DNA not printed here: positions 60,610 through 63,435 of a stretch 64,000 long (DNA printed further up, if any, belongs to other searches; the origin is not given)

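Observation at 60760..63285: Single-gene high-GC island encoding a secreted propeller-IPT-5x-repeat protein with a very recent internal duplication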

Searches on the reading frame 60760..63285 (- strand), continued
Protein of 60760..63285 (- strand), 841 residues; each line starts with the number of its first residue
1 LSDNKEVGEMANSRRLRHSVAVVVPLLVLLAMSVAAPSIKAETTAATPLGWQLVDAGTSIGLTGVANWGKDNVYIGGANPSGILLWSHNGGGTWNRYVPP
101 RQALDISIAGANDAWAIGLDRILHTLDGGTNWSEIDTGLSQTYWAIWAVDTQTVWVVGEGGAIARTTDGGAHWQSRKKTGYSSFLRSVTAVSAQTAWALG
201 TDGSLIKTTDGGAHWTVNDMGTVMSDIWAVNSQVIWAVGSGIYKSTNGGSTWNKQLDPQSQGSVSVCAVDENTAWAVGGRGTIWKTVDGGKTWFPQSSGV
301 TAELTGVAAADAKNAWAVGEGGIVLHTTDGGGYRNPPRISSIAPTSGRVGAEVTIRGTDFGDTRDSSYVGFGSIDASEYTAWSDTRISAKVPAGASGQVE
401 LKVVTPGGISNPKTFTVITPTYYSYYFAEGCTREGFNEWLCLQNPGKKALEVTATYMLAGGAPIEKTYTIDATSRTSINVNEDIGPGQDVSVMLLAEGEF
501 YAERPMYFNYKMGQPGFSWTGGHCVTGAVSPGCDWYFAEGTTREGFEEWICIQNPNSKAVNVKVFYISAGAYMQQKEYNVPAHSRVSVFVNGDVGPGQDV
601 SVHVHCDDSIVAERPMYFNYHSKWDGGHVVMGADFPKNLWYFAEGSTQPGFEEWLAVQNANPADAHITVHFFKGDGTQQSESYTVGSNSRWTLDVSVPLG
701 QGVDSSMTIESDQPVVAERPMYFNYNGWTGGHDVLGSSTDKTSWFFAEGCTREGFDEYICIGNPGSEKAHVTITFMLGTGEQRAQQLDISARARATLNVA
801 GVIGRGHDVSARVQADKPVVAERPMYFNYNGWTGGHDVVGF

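Call 15: find_encoding_contigs(protein=P0016, flank=10000, max_places=3)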
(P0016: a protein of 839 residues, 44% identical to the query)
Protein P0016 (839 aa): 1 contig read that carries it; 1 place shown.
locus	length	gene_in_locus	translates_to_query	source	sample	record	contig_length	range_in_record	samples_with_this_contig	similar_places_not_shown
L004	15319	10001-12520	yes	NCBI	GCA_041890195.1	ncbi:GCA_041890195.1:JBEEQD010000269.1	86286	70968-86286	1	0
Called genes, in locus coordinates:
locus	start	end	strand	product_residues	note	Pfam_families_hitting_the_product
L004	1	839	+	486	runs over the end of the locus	PF00072:Response_reg, PF00989:PAS, PF13426:PAS_9 (weak), PF08447:PAS_3, PF00512:HisKA (weak), PF02518:HATPase_c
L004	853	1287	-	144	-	PF10604:Polyketide_cyc2, PF03364:Polyketide_cyc (faint)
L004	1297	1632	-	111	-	-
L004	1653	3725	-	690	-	PF00933:Glyco_hydro_3, PF01915:Glyco_hydro_3_C, PF14310:Fn3-like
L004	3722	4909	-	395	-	PF01208:URO-D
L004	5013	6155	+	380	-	-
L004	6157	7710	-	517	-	PF00370:FGGY_N, PF02782:FGGY_C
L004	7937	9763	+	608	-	PF00072:Response_reg, PF00989:PAS, PF08448:PAS_4, PF13188:PAS_8 (weak), PF13426:PAS_9, PF08448:PAS_4, PF13426:PAS_9, PF02518:HATPase_c, +4 more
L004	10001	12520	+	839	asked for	PF14870:PSII_BNR, PF01833:TIG, PF18986:DUF5719 (faint)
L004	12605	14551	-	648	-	PF00989:PAS, PF08448:PAS_4, PF13426:PAS_9, PF08447:PAS_3 (faint), PF00512:HisKA, PF02518:HATPase_c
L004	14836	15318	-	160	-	?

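Call 28: find_encoding_contigs(protein=P0001, flank=10000, max_places=3)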
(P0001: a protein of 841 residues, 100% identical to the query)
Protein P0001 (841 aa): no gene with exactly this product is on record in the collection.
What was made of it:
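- Tried and rejected: An exact-protein look-up of the window's own contig, to see beyond the window end, was not on record (call 28).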

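Call 37: predict_structure(alignment_id=A1)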
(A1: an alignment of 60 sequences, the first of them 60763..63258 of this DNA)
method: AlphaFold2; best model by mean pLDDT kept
length: 832 residues; sequences in the alignment: 60
mean_pLDDT: 92.8   pTM: 0.65
mean pLDDT of the five models: 92.8, 92.7, 92.7, 92.6, 92.0
residues with pLDDT >= 90: 711; 70-90: 83; 50-70: 22; < 50: 16
segments of 3 or more residues with pLDDT < 50: 26-38
pLDDT, mean of each block of 10 residues (from residue 1): 51 70 51 48 93 96 95 94 95 95 96 96 96 97 98 96 93 92 98 96 95 95 98 96 93 92 96 93 89 96 96 94 81 94 95 87 97 96 94 89 93 92 95 95 97 94 94 95 97 97 86 96 97 95 97 93 85 96 94 95 97 92 96 97 97 96 92 96 97 97 98 95 97 98 97 97 93 94 96 96 98 98 96 95
secondary structure, 60 per line:
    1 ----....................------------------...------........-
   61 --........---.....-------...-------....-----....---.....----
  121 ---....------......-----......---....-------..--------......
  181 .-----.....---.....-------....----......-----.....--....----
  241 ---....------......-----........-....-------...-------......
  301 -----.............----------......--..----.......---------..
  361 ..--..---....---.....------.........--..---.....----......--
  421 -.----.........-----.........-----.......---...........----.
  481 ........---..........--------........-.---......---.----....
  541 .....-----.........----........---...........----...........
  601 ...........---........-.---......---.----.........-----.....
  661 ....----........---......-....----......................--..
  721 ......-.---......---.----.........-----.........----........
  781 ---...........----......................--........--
elements in order (helices of 4 or more, strands of 3 or more residues): H5-24 E43-45 E52-59 E63-70 E74-78 E86-88 E96-99 E105-108 E112-116 E124-127 E134-139 E145-150 E154-157 E175-181 E187-191 E195-199 E207-210 E215-220 E226-230 E233-236 E244-247 E254-259 E265-269 E274-277 E285-287 E295-300 E306-310 E314-318 E329-334 E343-349 E359-362 E370-373 E377-381 E388-396 E404-408 E413-418 E427-435 E441-449 E455-461 E465-470 H471-475 E480-488 E492-501 E510-517 E523-528 E537-545 E551-559 E564-571 E575-580 H581-585 E590-611 E615-622 E628-633 E642-650 E656-664 E669-676 E680-685 H687-690 E695-716 E719-726 E732-737 E746-754 E760-768 E773-780 E784-789 H790-794 E799-820 E823-830
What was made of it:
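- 63166..63258 (-): Signal peptide (aa 1-31: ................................). There is no lipobox cysteine. AF2 gives a helix at 5-24, then a low-confidence linker (call 37).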

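Call 42: fold_search(model_id=the predicted structure, library=pdb)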
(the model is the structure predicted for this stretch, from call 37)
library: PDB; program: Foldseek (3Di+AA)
matches with E <= 10: 1647; with E <= 0.001: 857
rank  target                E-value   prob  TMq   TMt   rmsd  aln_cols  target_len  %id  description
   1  5oj3_A                1.4e-16  1.00  0.29  0.70   3.9       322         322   22  YCF48 from Cyanidioschyzon merolae (released 2018-08-08)
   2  5ojr_C                3.4e-16  1.00  0.30  0.77   4.0       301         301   22  YCF48 bound to D1 peptide (released 2018-08-08)
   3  5ojr_A                3.7e-16  1.00  0.31  0.76   3.9       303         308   23  YCF48 bound to D1 peptide (released 2018-08-08)
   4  5ojr_D                5.4e-16  1.00  0.30  0.75   4.2       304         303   22  YCF48 bound to D1 peptide (released 2018-08-08)
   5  5ojr_B                5.9e-16  1.00  0.30  0.75   3.8       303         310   22  YCF48 bound to D1 peptide (released 2018-08-08)
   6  5oj5_A                7.9e-16  1.00  0.30  0.75   3.9       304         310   22  YCF48 bound to D1 peptide (released 2018-08-08)
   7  5oj3_B                3.3e-15  1.00  0.30  0.71   3.6       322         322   21  YCF48 from Cyanidioschyzon merolae (released 2018-08-08)
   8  5ojp_B                6.1e-15  1.00  0.31  0.77   3.9       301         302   22  YCF48 bound to D1 peptide (released 2018-08-08)
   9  2xbg                  8.9e-15  1.00  0.30  0.75   4.0       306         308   21  Crystal Structure of YCF48 from Thermosynechococcus elongatus (released 2011-04-13)
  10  5ojp_C                3.0e-14  1.00  0.30  0.77   4.0       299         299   22  YCF48 bound to D1 peptide (released 2018-08-08)
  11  5ojp_A                3.3e-14  1.00  0.30  0.76   3.9       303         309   22  YCF48 bound to D1 peptide (released 2018-08-08)
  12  8am5_S                6.8e-14  1.00  0.30  0.74   3.5       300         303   22  RCII/PSI complex, class 3 (released 2023-08-16)
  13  8x80_A                6.9e-11  1.00  0.13  0.14  35.6       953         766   10  Structure of leptin-LepR trimer with a small gap (released 2024-08-07)
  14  7k58_C                1.2e-10  1.00  0.23  0.07  14.7       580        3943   12  Structure of outer-arm dyneins bound to microtubule with microtubule binding state 1(MTBS-1) (released 2021-09-29)
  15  7eeb_E                2.0e-10  1.00  0.26  0.21  40.4      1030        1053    8  Structure of the CatSpermasome (released 2021-07-28)
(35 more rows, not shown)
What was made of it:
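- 62293..63141 (-): Ycf48-like seven-bladed Asp-box beta-propeller (aa ~40-322). Foldseek to Ycf48 structures 5oj3, 5ojr and 2xbg: TMt 0.70-0.77, 21-23% identity (call 42). pLDDT above 90 (call 37).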

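Call 62: find_encoding_contigs(protein=P0003, flank=10000, max_places=1)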
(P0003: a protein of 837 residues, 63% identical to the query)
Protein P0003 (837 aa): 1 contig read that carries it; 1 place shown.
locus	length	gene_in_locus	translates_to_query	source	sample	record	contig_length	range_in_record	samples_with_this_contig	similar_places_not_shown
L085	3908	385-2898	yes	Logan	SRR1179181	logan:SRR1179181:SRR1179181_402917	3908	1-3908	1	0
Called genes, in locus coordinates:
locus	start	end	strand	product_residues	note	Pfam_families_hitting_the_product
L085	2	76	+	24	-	?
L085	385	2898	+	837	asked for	PF18986:DUF5719 (faint), PF15902:Sortilin-Vps10 (faint), PF14870:PSII_BNR, PF01833:TIG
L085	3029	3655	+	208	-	PF07638:Sigma70_ECF (faint), PF04542:Sigma70_r2, PF08281:Sigma70_r4_2, PF04545:Sigma70_r4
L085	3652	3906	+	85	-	?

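Call 63: find_encoding_contigs(protein=P0005, flank=10000, max_places=1)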
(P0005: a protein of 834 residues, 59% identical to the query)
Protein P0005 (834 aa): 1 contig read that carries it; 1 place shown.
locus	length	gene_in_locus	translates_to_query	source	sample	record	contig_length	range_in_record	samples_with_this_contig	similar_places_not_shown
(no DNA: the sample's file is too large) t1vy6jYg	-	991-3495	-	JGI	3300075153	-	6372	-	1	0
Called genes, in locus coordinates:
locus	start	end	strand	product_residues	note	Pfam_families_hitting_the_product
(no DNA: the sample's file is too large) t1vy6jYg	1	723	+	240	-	?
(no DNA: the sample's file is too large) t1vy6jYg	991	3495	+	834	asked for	PF01833:TIG, PF18986:DUF5719 (faint), PF07100:ASRT (faint)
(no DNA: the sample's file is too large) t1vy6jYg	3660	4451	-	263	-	-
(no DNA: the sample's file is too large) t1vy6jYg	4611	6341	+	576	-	PF00135:COesterase, PF20434:BD-FAE, PF07859:Abhydrolase_3 (faint)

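Call 64: find_encoding_contigs(protein=P0008, flank=10000, max_places=1)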
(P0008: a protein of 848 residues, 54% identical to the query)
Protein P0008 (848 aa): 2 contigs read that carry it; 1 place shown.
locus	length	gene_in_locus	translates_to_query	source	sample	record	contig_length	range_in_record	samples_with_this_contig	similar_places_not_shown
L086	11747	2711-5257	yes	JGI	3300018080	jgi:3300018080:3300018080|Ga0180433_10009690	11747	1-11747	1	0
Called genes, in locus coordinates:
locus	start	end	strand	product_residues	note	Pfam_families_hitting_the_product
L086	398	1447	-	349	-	PF01548:DEDD_Tnp_IS110, PF02371:Transposase_20 (weak)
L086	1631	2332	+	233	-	PF01609:DDE_Tnp_1, PF13701:DDE_Tnp_1_4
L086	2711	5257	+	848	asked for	PF15902:Sortilin-Vps10 (faint), PF14870:PSII_BNR (weak), PF01833:TIG, PF18986:DUF5719 (faint)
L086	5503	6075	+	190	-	PF02036:SCP2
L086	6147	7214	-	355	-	PF13240:Zn_Ribbon_1 (weak)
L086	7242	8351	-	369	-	PF13240:Zn_Ribbon_1 (weak)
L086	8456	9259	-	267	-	-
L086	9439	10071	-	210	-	PF00583:Acetyltransf_1, PF13508:Acetyltransf_7 (weak), PF08445:FR47 (faint)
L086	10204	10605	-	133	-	-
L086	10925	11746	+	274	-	?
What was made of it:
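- On Horizontally acquired gene (genomic islet): The orthologue in L086 does sit next to two transposase genes (call 64).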

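Call 95: search_protein_families(library=pfam, proteins=[P0035, P0033, P0078, P0095, P0099, P0114, P0011, P0019, P0058, P0111], max_evalue=0.00001)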
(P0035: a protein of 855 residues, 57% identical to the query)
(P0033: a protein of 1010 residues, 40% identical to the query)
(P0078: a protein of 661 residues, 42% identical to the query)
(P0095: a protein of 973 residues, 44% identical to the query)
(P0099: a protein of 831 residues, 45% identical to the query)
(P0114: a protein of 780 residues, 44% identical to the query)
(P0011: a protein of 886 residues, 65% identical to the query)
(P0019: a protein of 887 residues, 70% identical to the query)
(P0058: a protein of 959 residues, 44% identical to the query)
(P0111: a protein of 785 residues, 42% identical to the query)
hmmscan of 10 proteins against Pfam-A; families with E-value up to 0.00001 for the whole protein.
P0035 (855 aa): 4 families
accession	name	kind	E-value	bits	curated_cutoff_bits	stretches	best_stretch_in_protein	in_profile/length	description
PF18986.5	DUF5719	-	9.3e-16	58.3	26.2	1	537-725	47-239/319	Family of unknown function (DUF5719)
PF00112.29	Peptidase_C1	-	3e-07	31.2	20.7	1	93-317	4-203/220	Papain family cysteine protease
PF01833.30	TIG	-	4.7e-07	30.2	20.9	1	339-400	1-64/84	IPT/TIG domain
PF07100.16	ASRT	-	3.4e-06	27.4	25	0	770-835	27-98/119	Anabaena sensory rhodopsin transducer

P0033 (1010 aa): 3 families
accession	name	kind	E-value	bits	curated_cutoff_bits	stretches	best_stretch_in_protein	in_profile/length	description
PF01833.30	TIG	-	6.6e-56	186.7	20.9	5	402-481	1-83/84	IPT/TIG domain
PF05257.22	CHAP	-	4.1e-16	59.7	26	1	32-112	8-81/81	CHAP domain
PF07100.16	ASRT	-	7.9e-09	36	25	0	700-766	27-98/119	Anabaena sensory rhodopsin transducer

P0078 (661 aa): 2 families
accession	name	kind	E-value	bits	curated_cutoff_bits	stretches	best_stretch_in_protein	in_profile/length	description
PF18986.5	DUF5719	-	2.2e-15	57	26.2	1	147-227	46-129/319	Family of unknown function (DUF5719)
PF01551.29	Peptidase_M23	-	1.7e-06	28.6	28.7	1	543-644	5-88/96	Peptidase family M23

P0095 (973 aa): 3 families
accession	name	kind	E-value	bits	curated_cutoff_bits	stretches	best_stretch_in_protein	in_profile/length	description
PF00082.27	Peptidase_S8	-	5.9e-40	137.8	21.8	1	166-412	2-288/288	Subtilase family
PF18986.5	DUF5719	-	2.7e-15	56.8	26.2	1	863-945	45-130/319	Family of unknown function (DUF5719)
PF22148.1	Fervidolysin_NPro-like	-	3.2e-10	40.7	21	1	57-130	8-81/81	Fervidolysin N-terminal prodomain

P0099 (831 aa): 3 families
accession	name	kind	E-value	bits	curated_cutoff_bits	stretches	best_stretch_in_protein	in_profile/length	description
PF07100.16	ASRT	-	2.5e-10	40.8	25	0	406-468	6-77/119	Anabaena sensory rhodopsin transducer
PF18986.5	DUF5719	-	1.7e-09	37.7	26.2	0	507-683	40-213/319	Family of unknown function (DUF5719)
PF23682.1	ORF28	-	3.6e-07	30.6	27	0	507-556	32-79/97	ORF28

P0114 (780 aa): 2 families
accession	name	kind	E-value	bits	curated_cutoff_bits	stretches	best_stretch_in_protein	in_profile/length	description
PF09587.15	PGA_cap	-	1.9e-67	227.9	27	1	470-707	1-253/255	Bacterial capsule synthesis protein PGA_cap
PF18986.5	DUF5719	-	8e-17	61.8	26.2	2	36-197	44-211/319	Family of unknown function (DUF5719)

P0011 (886 aa): 6 families
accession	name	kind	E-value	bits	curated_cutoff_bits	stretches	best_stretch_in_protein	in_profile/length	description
PF13540.12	RCC1_2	-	1.4e-57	190.6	22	6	122-150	2-30/30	Regulator of chromosome condensation (RCC1) repeat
PF25390.1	WD40_RLD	-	1.8e-44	153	150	3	121-229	197-330/363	RCC1-like domain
PF01833.30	TIG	-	1e-25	89.9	20.9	2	375-458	1-82/84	IPT/TIG domain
PF18986.5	DUF5719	-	2.4e-16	60.2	26.2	0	788-866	53-133/319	Family of unknown function (DUF5719)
PF00415.24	RCC1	-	3e-07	31.3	21.7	0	215-250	1-49/50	Regulator of chromosome condensation (RCC1) repeat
PF07100.16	ASRT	-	4e-06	27.2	25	0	801-865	27-97/119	Anabaena sensory rhodopsin transducer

P0019 (887 aa): 2 families
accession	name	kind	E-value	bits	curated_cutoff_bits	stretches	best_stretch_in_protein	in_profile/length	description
PF18986.5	DUF5719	-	9.1e-15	55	26.2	0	784-867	47-133/319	Family of unknown function (DUF5719)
PF07100.16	ASRT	-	1.5e-07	31.8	25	0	803-867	28-98/119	Anabaena sensory rhodopsin transducer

P0058 (959 aa): 3 families
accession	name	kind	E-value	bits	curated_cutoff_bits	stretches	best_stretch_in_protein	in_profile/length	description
PF18986.5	DUF5719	-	7e-21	75.1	26.2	1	743-820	48-128/319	Family of unknown function (DUF5719)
PF01833.30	TIG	-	1.3e-15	57.6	20.9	1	452-531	1-83/84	IPT/TIG domain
PF07676.18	PD40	-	2.6e-10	40.4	20.9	0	169-193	4-28/38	WD40-like Beta Propeller Repeat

P0111 (785 aa): 3 families
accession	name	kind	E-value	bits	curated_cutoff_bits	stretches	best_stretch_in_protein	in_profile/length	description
PF11999.13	Ice_binding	-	9.1e-61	205.6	28.7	1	49-233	2-205/208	Ice-binding-like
PF07100.16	ASRT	-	8.2e-07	29.5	25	0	695-761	27-99/119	Anabaena sensory rhodopsin transducer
PF07705.17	CARDB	-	9.8e-07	29.4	22.7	0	257-314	15-72/101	CARDB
